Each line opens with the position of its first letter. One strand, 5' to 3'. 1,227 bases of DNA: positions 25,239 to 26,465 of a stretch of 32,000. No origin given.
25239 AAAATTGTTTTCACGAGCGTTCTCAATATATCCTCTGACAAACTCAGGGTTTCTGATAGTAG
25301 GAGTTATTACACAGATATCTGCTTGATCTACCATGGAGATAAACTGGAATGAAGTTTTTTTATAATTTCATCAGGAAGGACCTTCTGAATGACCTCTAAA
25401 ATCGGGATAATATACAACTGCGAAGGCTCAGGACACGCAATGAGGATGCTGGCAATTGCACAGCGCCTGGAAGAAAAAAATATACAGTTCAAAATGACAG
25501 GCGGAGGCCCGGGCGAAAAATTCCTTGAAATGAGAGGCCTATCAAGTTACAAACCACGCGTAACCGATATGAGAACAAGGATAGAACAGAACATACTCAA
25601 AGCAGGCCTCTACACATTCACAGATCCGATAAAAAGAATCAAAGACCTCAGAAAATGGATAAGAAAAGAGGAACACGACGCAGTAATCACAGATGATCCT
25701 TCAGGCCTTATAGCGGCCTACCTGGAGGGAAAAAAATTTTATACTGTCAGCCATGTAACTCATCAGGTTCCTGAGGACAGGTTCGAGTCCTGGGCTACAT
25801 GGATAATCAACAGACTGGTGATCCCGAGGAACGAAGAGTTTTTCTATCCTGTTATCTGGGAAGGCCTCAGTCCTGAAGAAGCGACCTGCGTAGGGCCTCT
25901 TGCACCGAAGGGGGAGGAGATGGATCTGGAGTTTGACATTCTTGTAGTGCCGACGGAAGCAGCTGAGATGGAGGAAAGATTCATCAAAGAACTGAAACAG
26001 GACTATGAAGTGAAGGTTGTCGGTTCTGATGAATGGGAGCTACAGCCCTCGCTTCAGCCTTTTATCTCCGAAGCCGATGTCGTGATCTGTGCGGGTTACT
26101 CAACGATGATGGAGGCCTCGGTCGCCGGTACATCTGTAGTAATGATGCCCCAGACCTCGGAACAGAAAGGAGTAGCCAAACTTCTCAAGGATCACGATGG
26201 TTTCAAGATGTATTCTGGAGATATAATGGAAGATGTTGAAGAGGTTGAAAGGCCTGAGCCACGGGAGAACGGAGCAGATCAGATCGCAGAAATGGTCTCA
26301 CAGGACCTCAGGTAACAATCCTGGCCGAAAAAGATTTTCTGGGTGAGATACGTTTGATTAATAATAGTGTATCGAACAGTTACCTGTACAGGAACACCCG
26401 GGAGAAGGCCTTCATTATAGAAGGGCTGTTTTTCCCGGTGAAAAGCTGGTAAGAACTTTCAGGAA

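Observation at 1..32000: Palindromic hexamer AGGCCT is roughly 20-fold over-represented throughout the window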

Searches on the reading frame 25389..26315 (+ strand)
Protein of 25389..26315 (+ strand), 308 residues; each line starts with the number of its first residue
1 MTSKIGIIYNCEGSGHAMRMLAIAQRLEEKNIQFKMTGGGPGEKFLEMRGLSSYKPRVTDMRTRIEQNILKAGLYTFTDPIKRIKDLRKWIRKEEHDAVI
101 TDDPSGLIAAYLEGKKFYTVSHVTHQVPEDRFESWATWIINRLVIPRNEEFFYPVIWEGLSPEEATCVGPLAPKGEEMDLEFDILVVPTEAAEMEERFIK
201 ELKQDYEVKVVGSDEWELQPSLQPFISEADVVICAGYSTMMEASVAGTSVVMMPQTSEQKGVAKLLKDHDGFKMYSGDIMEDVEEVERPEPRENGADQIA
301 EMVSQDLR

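Call 28: search_protein_families(library=pfam, proteins=[window:25389-26315:+], max_evalue=0.01)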
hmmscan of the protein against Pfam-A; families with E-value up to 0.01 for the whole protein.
window:25389-26315:+ (308 aa): 1 family
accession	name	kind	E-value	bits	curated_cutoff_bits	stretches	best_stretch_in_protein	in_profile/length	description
PF04101.22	Glyco_tran_28_C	-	0.0013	19.2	22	1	219-275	62-123/166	Glycosyltransferase family 28 C-terminal domain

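Call 68: search_protein_families(library=padloc, proteins=[window:25389-26315:+], max_evalue=0.01)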
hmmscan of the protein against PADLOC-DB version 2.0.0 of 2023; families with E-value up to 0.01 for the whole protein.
window:25389-26315:+ (308 aa): 0 families
